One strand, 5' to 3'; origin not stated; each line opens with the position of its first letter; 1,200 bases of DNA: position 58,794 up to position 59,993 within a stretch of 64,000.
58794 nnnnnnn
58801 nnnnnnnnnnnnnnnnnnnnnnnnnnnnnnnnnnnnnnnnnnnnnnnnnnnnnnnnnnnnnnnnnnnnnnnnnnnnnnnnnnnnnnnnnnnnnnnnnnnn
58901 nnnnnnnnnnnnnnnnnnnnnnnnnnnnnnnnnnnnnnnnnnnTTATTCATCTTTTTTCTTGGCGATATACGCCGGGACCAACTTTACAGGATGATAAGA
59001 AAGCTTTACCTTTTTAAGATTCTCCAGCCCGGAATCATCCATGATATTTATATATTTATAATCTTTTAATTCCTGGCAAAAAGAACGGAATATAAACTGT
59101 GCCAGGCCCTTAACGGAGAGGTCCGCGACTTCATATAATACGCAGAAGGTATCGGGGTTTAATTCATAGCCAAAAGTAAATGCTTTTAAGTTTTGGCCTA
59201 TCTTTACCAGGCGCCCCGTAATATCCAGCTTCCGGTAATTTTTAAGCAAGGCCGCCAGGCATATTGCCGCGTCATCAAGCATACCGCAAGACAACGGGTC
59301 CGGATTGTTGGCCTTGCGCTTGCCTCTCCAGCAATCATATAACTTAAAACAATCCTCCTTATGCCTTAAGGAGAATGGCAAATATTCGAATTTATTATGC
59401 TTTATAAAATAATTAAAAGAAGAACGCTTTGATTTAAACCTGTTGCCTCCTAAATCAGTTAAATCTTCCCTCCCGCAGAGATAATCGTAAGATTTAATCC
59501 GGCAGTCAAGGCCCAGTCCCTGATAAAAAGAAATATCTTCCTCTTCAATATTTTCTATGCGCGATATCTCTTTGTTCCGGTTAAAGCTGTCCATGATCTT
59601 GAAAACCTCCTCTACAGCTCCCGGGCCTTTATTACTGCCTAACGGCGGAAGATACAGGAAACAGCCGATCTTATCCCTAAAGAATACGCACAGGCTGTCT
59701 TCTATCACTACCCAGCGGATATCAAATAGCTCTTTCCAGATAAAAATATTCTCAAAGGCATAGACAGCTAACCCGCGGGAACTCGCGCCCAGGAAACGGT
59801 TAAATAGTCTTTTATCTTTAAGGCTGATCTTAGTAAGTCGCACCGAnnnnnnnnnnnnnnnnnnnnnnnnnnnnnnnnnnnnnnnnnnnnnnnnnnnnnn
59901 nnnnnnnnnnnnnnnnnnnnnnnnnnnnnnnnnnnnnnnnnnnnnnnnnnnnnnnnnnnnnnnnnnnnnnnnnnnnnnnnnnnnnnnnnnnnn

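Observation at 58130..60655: Overlapping four-gene operon: DEDDh exonuclease::WYL-like fusion, DUF2156-like protein, YkgJ Cys-cluster protein, CsaA-like tRNA-binding protein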

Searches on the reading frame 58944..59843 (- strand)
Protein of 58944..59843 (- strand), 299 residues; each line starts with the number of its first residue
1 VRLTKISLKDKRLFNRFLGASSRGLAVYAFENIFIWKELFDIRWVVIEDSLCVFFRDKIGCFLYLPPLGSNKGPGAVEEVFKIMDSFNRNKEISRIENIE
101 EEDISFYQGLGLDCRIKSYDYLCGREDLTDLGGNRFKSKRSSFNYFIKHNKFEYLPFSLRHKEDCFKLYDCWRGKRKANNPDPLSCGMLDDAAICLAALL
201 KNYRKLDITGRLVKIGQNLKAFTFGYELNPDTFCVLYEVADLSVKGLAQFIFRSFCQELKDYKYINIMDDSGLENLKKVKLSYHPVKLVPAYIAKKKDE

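Call 3: search_protein_families(library=pfam, proteins=[window:58944-59843:-], max_evalue=0.01)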
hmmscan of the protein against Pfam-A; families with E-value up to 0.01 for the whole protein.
window:58944-59843:- (299 aa): 1 family
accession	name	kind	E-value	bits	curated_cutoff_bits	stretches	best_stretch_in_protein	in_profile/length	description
PF09924.15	LPG_synthase_C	-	2.7e-26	92.8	27.5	1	29-294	12-297/298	Phosphatidylglycerol lysyltransferase, C-terminal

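Call 4: search_protein_families(library=ncbifam, proteins=[window:58944-59843:-], max_evalue=0.01)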
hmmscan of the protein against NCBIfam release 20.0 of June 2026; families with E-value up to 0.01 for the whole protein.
window:58944-59843:- (299 aa): 0 families

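Call 12: search_protein_families(library=padloc, proteins=[window:58944-59843:-], max_evalue=0.01)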
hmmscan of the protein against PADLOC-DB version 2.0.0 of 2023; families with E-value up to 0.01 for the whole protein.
window:58944-59843:- (299 aa): 0 families

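Call 13: search_solved_structures(query=window:58944-59843:-, max_evalue=1, show_alignments=2)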
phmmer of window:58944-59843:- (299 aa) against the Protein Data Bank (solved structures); distinct sequences matched with E-value up to 1: 1.
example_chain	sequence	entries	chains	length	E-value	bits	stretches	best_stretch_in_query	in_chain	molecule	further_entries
2hqy_A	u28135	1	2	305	2.3e-29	105.8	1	5-298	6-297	conserved hypothetical protein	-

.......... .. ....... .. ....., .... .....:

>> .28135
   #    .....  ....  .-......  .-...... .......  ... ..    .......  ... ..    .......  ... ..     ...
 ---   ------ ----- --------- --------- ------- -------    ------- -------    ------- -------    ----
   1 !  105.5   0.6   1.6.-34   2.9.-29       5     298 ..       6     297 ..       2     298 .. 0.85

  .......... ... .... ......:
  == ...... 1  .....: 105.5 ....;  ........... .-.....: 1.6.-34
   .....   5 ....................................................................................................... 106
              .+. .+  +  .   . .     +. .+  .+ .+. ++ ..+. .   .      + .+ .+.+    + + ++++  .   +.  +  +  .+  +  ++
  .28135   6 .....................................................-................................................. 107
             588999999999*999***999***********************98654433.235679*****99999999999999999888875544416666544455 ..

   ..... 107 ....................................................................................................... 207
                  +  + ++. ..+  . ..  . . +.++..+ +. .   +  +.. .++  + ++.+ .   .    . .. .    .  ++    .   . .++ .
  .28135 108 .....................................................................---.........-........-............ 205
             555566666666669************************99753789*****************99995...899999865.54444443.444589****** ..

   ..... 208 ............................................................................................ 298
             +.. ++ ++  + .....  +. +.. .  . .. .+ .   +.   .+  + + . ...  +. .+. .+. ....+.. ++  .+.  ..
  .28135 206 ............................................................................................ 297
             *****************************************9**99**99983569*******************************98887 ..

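Call 17: find_homologous_proteins(query=window:58944-59843:-, max_evalue=0.001)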
Query window:58944-59843:- (299 aa): 1417 proteins with E <= 0.001 among 2370 candidates; the best 120 are listed.
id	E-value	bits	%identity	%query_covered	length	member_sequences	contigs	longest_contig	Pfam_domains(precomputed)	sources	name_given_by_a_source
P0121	1.6e-201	686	100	100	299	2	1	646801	PF09924.16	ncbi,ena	ncbi:MAG: phosphatidylglycerol lysyltransferase domain-containing protein [Candidatus Omnitrophota b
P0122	1.2e-146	506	72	100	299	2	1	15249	PF09924.16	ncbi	-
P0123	5.0e-145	500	70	99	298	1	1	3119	PF09924.16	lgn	-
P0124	6.3e-143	494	70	99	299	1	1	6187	PF09924.16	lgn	-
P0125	3.8e-141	488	69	98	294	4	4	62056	PF09924.16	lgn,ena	-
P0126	3.8e-140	484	68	99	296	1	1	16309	PF09924.16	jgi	-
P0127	7.1e-138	477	68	99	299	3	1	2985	PF09924.16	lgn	-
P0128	5.9e-137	474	68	99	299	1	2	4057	PF09924.16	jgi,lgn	-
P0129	2.8e-136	472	69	100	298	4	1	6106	PF09924.16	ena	-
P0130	1.0e-135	470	67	100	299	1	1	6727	PF09924.16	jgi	jgi:hypothetical protein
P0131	1.0e-132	460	64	100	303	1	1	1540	PF09924.16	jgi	-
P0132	2.1e-131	456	65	99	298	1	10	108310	PF09924.16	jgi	jgi:hypothetical protein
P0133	3.0e-131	455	65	100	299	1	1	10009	PF09924.16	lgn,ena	-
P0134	1.4e-130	453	65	100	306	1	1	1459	PF09924.16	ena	-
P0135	2.8e-130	452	64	100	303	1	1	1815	PF09924.16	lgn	-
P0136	1.1e-129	450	65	99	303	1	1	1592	PF09924.16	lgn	-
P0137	2.1e-129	449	64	99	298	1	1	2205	PF09924.16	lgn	-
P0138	9.6e-129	447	64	100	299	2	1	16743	PF09924.16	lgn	-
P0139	1.1e-128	447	64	100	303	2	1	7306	PF09924.16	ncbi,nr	ncbi:MAG: phosphatidylglycerol lysyltransferase domain-containing protein [Candidatus Omnitrophica b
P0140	2.8e-128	445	64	100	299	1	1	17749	PF09924.16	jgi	-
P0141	4.8e-128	445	65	100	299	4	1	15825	PF09924.16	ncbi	-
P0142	1.1e-127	444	63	100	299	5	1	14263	PF09924.16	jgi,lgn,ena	-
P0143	1.4e-127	443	64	99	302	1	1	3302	PF09924.16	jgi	-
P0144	1.5e-127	443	63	100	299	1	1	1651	PF09924.16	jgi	-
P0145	1.7e-127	443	64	99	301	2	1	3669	PF09924.16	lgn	-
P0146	1.8e-127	443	63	100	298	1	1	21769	PF09924.16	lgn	-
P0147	2.7e-127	442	62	100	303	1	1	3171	PF09924.16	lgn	-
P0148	5.8e-127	441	63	99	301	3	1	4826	PF09924.16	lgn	-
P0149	5.9e-127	441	64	99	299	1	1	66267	PF09924.16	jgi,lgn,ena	-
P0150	6.8e-127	441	64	100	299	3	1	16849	PF09924.16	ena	-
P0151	6.8e-127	441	65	99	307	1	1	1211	PF09924.16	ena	-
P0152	3.1e-126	439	64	99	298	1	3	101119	PF09924.16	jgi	-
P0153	3.2e-126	439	65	99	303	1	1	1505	PF09924.16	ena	-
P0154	3.3e-126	439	64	100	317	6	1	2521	PF09924.16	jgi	jgi:hypothetical protein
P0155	3.3e-126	439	64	99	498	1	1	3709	PF09924.16,PF03692.21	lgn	-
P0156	8.1e-126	437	63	100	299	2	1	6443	PF09924.16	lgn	-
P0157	8.5e-126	437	63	99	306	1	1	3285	PF09924.16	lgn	-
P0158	1.3e-125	437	62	100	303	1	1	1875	PF09924.16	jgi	-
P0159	1.4e-125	437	63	99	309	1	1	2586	PF09924.16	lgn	-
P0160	1.4e-125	437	61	100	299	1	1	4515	PF09924.16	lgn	-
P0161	1.6e-125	436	64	99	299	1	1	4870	PF09924.16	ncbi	-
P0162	1.8e-125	436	65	100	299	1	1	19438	PF09924.16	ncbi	-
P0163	2.9e-125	436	62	96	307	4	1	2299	PF09924.16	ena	-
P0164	3.8e-125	435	62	100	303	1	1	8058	PF09924.16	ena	-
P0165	5.2e-125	435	63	100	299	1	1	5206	PF09924.16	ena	-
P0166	5.2e-125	435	63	100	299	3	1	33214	PF09924.16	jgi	-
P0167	6.0e-125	435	64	99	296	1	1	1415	PF09924.16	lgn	-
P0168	6.6e-125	434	63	100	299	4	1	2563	PF09924.16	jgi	-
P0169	6.7e-125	434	63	99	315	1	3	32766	PF09924.16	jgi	jgi:hypothetical protein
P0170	8.8e-125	434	62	99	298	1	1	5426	PF09924.16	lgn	-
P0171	9.6e-125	434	63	100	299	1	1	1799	PF09924.16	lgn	-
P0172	9.9e-125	434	63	100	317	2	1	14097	PF09924.16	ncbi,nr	ncbi:MAG: hypothetical protein COX40_02890 [Candidatus Omnitrophica bacterium CG23_combo_of_CG06-09_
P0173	2.1e-124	433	63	100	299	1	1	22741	PF09924.16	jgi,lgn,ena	-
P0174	2.9e-124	432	64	100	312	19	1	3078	PF09924.16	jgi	-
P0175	3.0e-124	432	63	100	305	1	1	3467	PF09924.16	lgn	-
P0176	5.3e-124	431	62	100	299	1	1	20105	PF09924.16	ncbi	-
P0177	5.8e-124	431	62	100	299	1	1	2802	PF09924.16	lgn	-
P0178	5.8e-124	431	63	99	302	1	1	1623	PF09924.16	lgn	-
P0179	7.1e-124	431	62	100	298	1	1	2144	PF09924.16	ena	-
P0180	7.4e-124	431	62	100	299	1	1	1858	PF09924.16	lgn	-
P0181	1.0e-123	431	60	99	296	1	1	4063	PF09924.16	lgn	-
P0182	1.1e-123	430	63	99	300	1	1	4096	PF09924.16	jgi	jgi:hypothetical protein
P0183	1.5e-123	430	62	100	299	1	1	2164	PF09924.16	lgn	-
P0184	1.5e-123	430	62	100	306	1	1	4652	PF09924.16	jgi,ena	-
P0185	1.6e-123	430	63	100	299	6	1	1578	PF09924.16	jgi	-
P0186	2.2e-123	429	61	100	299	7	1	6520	PF09924.16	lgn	-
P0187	5.4e-123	428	61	99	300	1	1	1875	PF09924.16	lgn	-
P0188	6.4e-123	428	63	100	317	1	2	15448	PF09924.16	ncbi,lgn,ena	-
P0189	6.4e-123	428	61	100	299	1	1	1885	PF09924.16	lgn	-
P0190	6.6e-123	428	64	99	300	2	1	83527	PF09924.16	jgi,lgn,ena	-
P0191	8.7e-123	427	62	100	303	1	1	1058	PF09924.16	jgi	-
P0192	9.0e-123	427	63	100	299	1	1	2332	PF09924.16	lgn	-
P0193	9.9e-123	427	61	99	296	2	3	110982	PF09924.16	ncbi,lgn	-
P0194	1.0e-122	427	63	99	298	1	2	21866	PF09924.16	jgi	jgi:hypothetical protein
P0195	1.1e-122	427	62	100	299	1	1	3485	PF09924.16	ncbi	-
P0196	1.2e-122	427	60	100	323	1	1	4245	PF09924.16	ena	-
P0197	1.2e-122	427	62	99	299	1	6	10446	PF09924.16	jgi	jgi:hypothetical protein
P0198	1.3e-122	427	64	100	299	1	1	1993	PF09924.16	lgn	-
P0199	1.3e-122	427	64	100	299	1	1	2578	PF09924.16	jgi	jgi:hypothetical protein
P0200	1.5e-122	427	62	99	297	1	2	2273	PF09924.16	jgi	jgi:hypothetical protein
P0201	1.8e-122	426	62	100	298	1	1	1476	PF09924.16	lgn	-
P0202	1.9e-122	426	62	99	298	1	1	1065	PF09924.16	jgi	jgi:hypothetical protein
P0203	1.9e-122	426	63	99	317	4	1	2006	PF09924.16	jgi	-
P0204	2.1e-122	426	62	99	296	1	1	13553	PF09924.16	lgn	-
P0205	2.3e-122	426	62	100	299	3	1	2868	PF09924.16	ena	-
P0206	2.3e-122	426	63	99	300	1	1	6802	PF09924.16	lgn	-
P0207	2.6e-122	426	61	100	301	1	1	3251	PF09924.16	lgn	-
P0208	2.6e-122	426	63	99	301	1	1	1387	PF09924.16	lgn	-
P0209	2.7e-122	426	62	100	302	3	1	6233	PF09924.16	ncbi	ncbi:MAG: phosphatidylglycerol lysyltransferase domain-containing protein [Candidatus Omnitrophota b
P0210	2.7e-122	426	62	100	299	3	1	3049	PF09924.16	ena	-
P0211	2.7e-122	426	61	99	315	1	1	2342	PF09924.16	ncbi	-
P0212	3.7e-122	425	60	100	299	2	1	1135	PF09924.16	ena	-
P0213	4.4e-122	425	62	99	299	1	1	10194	PF09924.16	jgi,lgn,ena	-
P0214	4.5e-122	425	62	100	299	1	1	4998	PF09924.16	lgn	-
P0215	4.6e-122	425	63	99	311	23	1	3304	PF09924.16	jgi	-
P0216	4.8e-122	425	62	100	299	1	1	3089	PF09924.16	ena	-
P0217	4.8e-122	425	63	99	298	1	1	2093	PF09924.16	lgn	-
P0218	4.8e-122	425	63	99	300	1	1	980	PF09924.16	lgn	-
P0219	4.9e-122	425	61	99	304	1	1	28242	PF09924.16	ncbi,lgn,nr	ncbi:MAG: phosphatidylglycerol lysyltransferase domain-containing protein [Candidatus Omnitrophota b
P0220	5.3e-122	425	63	100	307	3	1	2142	PF09924.16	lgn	-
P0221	6.0e-122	425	62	99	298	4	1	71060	PF09924.16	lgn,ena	-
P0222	6.1e-122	425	62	100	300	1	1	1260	PF09924.16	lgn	-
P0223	6.1e-122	425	61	99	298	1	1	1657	PF09924.16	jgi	-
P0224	7.9e-122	424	63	100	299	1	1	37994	PF09924.16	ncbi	ncbi:MAG: phosphatidylglycerol lysyltransferase domain-containing protein [Candidatus Omnitrophota b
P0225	8.5e-122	424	61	100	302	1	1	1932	PF09924.16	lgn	-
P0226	1.3e-121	424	60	100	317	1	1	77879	PF09924.16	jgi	-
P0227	1.3e-121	424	62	99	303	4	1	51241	PF09924.16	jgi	-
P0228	1.3e-121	424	62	99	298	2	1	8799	PF09924.16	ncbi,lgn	-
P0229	1.8e-121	423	63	100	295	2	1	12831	PF09924.16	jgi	-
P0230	1.9e-121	423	63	100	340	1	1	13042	PF09924.16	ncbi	-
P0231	2.3e-121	423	62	100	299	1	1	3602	PF09924.16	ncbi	-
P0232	2.9e-121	422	62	100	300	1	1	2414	PF09924.16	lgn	-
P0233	3.0e-121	422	61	99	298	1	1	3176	PF09924.16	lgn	-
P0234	3.0e-121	422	60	99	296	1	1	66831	PF09924.16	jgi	jgi:hypothetical protein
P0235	3.0e-121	422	63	96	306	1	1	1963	PF09924.16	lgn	-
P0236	3.1e-121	422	60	99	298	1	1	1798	PF09924.16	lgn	-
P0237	3.2e-121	422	61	100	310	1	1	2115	PF09924.16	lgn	-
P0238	3.4e-121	422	61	100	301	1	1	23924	PF09924.16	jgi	jgi:uncharacterized protein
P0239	3.7e-121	422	62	100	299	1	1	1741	PF09924.16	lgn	-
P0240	4.3e-121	422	61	96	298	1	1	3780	PF09924.16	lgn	-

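Call 49: find_encoding_contigs(protein=P0121, flank=10000, max_places=2)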
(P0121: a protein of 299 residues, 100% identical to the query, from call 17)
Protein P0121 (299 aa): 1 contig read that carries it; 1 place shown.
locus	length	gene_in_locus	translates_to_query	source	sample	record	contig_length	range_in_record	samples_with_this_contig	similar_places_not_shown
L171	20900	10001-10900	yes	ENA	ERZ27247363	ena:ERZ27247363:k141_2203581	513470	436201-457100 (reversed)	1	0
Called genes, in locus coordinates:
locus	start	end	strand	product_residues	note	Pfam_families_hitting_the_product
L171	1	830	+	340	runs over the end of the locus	PF02912:Phe_tRNA-synt_N, PF01409:tRNA-synt_2d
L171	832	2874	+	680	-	PF03483:B3_4, PF03484:B5, PF17759:tRNA_synthFbeta, PF03147:FDX-ACB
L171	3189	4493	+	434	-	PF05496:RuvB_N, PF13191:AAA_16 (faint), PF01078:Mg_chelatase (faint), PF00004:AAA, PF07728:AAA_5 (weak), PF13173:AAA_14 (weak), PF16193:AAA_assoc_2, PF12002:MgsA_C, +1 more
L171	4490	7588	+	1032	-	PF00009:GTP_EFTU, PF22042:EF-G_D2, PF03144:GTP_EFTU_D2, PF14492:EFG_III, PF16658:RF3_C, PF03764:EFG_IV, PF00679:EFG_C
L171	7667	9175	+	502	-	-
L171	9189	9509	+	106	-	PF01588:tRNA_bind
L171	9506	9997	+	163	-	PF03692:CxxCxxCC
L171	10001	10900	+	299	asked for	PF09924:LPG_synthase_C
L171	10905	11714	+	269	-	PF00929:RNase_T, PF13482:RNase_H_2 (weak), PF13280:WYL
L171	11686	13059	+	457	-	PF04715:, PF00425:Chorismate_bind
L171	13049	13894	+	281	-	PF01063:Aminotran_4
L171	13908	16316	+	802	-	PF07719:TPR_2 (faint), PF12895:ANAPC3 (faint), PF13432:TPR_16 (faint), PF12969:DUF3857, PF01841:Transglut_core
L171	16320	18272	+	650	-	PF07238:PilZ (weak)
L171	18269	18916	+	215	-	PF00730:HhH-GPD, PF00633:HHH (faint)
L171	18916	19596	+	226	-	-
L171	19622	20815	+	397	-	PF04389:Peptidase_M28 (weak), PF01546:Peptidase_M20, PF07687:M20_dimer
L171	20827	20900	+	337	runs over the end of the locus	PF09754:PAC2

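Call 56: search_protein_families(library=pfam, proteins=[L171:832-2874:+, L171:4490-7588:+], max_evalue=0.001)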
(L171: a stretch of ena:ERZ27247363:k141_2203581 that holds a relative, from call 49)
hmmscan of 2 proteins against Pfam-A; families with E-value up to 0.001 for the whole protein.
L171:832-2874:+ (680 aa): 4 families
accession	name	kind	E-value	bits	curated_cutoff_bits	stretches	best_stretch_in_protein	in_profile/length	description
PF03483.22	B3_4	-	1.4e-65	220.6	29.3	1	106-277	2-173/174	B3/4 domain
PF17759.6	tRNA_synthFbeta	-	1.5e-30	106.7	22.4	1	366-567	1-211/214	Phenylalanyl tRNA synthetase beta chain CLM domain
PF03484.21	B5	-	4e-26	91.4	28.6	1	297-363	1-67/67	tRNA synthetase B5 domain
PF03147.19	FDX-ACB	-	4.9e-22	78.6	31.1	1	587-680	1-94/94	Ferredoxin-fold anticodon binding domain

L171:4490-7588:+ (1032 aa): 7 families
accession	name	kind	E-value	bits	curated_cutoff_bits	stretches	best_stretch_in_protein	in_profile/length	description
PF00009.33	GTP_EFTU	-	1.9e-64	217.1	26.5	1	343-617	2-188/188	Elongation factor Tu GTP binding domain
PF03764.24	EFG_IV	-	4.8e-45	152.7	24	1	815-934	1-121/121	Elongation factor G, domain IV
PF14492.12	EFG_III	-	2.8e-32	111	27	1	740-813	1-74/75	Elongation Factor G, domain III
PF00679.30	EFG_C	-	2.6e-24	85.5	27.9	1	937-1022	2-88/89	Elongation factor G C-terminus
PF22042.2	EF-G_D2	-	2.9e-20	72.6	27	1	645-728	1-83/84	Elongation factor G domain 2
PF03144.31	GTP_EFTU_D2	-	6e-17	62.3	30.3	1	660-727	1-73/73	Elongation factor Tu domain 2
PF16658.11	RF3_C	-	1.2e-08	35.3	40.1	1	749-823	15-89/132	Class II release factor RF3, C-terminal domain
